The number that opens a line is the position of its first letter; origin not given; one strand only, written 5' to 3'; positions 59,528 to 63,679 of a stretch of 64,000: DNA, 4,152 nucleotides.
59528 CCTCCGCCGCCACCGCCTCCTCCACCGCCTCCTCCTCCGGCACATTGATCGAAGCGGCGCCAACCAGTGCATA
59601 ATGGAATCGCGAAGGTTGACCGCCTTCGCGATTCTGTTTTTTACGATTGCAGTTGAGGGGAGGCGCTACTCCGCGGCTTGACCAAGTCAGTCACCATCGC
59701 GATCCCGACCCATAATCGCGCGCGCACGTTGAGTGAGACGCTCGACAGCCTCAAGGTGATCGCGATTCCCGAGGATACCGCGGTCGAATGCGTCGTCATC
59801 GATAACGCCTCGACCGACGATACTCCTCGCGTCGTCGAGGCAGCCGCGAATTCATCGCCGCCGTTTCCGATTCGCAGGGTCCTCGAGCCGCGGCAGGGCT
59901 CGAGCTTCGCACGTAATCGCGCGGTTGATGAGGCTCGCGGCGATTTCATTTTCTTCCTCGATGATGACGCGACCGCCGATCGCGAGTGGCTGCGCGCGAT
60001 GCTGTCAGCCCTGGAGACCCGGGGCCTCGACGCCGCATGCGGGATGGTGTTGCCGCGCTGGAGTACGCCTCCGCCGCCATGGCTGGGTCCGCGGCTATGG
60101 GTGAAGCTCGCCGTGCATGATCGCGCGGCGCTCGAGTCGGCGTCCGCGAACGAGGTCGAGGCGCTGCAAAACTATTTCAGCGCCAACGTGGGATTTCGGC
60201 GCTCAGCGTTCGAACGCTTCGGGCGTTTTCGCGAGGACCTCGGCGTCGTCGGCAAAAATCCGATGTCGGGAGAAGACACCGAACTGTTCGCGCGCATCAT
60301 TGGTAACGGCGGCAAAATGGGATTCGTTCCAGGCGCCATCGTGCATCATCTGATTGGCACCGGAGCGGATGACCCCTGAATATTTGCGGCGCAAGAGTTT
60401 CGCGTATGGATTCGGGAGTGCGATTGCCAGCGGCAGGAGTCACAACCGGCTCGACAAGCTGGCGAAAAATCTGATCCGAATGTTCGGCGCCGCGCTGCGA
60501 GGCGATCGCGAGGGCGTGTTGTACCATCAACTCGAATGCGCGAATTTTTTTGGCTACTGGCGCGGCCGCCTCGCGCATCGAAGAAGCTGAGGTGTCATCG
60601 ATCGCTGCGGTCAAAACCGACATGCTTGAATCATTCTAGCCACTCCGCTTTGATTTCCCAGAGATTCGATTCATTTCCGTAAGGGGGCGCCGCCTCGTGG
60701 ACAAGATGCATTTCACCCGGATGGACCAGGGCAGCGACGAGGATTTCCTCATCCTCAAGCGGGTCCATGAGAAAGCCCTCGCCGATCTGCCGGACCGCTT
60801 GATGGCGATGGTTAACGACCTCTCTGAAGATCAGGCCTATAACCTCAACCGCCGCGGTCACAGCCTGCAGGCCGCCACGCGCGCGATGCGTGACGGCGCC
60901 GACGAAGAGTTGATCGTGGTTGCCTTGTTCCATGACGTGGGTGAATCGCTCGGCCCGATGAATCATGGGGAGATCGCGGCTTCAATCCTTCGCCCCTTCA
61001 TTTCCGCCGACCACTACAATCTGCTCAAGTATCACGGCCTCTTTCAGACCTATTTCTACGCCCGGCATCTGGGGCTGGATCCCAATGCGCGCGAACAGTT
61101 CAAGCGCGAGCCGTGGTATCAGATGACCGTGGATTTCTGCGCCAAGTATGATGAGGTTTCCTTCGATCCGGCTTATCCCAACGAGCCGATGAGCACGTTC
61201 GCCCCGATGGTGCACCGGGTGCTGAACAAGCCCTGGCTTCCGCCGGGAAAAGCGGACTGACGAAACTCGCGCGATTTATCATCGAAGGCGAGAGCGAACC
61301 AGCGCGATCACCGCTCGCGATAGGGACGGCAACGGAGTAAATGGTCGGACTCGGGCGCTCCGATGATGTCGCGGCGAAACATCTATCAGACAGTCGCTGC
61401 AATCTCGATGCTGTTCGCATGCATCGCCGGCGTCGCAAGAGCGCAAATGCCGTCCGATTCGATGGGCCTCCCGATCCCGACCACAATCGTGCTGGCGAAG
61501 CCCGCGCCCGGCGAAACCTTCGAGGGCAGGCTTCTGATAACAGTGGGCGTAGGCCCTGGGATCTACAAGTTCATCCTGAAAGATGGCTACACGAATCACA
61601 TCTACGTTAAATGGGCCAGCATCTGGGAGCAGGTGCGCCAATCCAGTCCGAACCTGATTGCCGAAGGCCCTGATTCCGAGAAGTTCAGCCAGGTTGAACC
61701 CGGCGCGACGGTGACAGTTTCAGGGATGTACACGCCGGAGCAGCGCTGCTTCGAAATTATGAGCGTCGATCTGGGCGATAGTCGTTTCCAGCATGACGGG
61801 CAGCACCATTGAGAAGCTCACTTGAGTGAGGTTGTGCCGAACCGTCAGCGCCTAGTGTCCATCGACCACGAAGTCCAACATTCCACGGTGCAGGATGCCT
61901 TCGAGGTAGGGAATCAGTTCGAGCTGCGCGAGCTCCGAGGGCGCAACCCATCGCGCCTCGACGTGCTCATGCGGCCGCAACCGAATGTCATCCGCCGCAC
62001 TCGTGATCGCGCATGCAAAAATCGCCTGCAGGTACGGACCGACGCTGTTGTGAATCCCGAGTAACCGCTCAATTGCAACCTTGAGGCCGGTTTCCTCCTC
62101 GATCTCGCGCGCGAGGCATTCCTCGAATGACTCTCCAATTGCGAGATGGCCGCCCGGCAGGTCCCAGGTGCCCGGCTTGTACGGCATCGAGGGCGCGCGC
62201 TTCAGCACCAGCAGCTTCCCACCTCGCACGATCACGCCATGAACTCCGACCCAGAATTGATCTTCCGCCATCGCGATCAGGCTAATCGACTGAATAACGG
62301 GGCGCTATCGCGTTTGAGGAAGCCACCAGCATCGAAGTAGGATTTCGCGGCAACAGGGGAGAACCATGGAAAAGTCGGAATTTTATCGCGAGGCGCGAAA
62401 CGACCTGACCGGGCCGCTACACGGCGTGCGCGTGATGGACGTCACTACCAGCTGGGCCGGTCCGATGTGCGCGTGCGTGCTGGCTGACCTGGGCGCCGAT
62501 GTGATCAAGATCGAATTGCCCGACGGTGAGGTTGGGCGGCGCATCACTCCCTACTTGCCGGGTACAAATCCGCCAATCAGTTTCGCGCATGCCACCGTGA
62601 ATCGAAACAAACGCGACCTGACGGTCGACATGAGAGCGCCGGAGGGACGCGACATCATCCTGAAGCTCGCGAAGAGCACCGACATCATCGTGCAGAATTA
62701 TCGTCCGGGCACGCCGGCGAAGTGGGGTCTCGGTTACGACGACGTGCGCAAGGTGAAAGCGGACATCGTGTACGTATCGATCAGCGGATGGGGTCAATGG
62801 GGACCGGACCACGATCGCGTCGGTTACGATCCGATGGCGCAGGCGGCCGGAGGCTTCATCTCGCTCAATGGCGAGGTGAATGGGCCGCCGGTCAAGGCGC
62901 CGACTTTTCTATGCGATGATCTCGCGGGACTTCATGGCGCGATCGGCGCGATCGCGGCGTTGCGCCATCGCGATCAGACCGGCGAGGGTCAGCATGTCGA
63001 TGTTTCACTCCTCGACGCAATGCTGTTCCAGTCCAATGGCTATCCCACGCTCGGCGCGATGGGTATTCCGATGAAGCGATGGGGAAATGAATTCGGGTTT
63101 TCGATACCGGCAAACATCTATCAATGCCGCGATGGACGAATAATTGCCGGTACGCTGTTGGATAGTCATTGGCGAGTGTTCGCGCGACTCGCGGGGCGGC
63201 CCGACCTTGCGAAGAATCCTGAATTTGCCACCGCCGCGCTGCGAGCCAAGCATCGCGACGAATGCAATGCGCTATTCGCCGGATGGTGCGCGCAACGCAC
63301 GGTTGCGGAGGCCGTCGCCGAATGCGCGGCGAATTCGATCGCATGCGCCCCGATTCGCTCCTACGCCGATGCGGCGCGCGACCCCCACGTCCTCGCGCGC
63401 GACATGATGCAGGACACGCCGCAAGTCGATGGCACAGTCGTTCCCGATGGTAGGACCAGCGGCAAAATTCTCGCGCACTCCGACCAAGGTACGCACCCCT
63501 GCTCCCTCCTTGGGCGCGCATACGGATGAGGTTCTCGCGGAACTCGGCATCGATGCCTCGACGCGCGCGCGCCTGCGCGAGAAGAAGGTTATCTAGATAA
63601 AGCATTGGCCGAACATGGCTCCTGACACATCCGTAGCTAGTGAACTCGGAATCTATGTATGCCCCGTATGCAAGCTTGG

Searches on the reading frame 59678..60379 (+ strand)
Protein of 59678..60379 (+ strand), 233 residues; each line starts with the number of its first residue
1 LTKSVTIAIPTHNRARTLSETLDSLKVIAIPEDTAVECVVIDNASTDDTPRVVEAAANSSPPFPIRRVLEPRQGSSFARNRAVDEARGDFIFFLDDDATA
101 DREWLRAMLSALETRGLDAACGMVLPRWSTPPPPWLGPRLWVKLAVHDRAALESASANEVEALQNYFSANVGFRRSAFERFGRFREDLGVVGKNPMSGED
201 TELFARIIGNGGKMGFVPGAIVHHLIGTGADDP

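Call 92: search_protein_families(library=pfam, proteins=[window:59678-60379:+], max_evalue=0.00001)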
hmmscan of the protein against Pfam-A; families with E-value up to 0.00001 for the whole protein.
window:59678-60379:+ (233 aa): 3 families
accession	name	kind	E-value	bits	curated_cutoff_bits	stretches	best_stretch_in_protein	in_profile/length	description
PF00535.33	Glycos_transf_2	-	1.5e-26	93.8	23.3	1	6-179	1-165/168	Glycosyl transferase family 2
PF13641.12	Glyco_tranf_2_3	-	2.1e-14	54.6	27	1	5-225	3-212/230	Glycosyltransferase like family 2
PF10111.15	Glyco_tranf_2_2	-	4e-07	30.2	27.3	1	5-114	2-108/276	Glycosyltransferase like family 2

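Call 93: search_solved_structures(query=window:59678-60379:+, max_evalue=0.001)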
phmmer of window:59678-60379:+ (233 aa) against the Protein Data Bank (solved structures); distinct sequences matched with E-value up to 0.001: 23.
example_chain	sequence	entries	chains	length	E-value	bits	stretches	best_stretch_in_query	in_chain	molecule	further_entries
6yv7_B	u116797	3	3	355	2.7e-11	46.5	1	4-100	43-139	Glycosyl transferase, family 2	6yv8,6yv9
6yv7_A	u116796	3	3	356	2.8e-11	46.5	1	4-100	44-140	Glycosyl transferase, family 2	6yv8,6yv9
5tze_C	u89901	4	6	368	3.1e-09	39.8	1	6-111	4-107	Glycosyl transferase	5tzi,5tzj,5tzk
9jma_A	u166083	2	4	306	6.5e-09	38.7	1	5-112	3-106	GalNAc(5)-diNAcBac-PP-undecaprenol beta-1,3-glucosyltransferase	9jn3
5tz8_A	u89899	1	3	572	6.8e-09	38.6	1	6-110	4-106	Glycosyl transferase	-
2z87_A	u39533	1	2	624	5.5e-08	35.7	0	5-110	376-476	Chondroitin synthase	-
2z86_A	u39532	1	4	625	5.5e-08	35.7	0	5-109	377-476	Chondroitin synthase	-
8vh7_A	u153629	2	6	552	2.5e-07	33.5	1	5-110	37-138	Heparosan synthase B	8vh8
8viw_A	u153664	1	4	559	2.6e-07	33.5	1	5-110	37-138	Heparosan synthase B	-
3bcv_A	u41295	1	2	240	1.7e-05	27.5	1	4-119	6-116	Putative glycosyltransferase protein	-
8bz4_A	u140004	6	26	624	2.6e-05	26.9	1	5-122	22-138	Glycosyltransferase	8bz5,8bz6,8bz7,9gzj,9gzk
8bz8_A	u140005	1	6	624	3e-05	26.7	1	5-122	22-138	Glycosyltransferase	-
5hea_A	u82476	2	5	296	3.6e-05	26.5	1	5-120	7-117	Putative glycosyltransferase (GalT1)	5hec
5mlz_A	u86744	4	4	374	0.00023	23.8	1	4-122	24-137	Dolichol monophosphate mannose synthase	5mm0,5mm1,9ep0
9omj_A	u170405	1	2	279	0.00024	23.7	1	5-125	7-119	Glycosyltransferase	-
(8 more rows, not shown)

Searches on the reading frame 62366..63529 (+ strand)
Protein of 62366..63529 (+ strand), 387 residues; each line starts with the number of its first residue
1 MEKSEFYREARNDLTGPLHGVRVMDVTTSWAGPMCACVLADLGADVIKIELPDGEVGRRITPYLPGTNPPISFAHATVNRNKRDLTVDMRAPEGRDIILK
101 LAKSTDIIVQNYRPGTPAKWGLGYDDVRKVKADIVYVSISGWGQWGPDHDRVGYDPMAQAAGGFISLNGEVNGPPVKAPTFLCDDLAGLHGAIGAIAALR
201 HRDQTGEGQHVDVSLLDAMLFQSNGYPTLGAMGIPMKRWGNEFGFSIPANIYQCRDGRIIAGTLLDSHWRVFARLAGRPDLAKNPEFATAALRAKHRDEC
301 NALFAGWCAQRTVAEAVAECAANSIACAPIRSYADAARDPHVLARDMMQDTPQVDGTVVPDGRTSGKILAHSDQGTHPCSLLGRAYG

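Call 92: search_protein_families(library=pfam, proteins=[window:62366-63529:+], max_evalue=0.00001)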
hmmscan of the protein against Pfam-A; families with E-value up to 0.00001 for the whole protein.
window:62366-63529:+ (387 aa): 1 family
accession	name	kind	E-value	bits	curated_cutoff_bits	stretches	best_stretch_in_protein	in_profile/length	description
PF02515.22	CoA_transf_3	-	3.8e-106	355.7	23.3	1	18-357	1-338/366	CoA-transferase family III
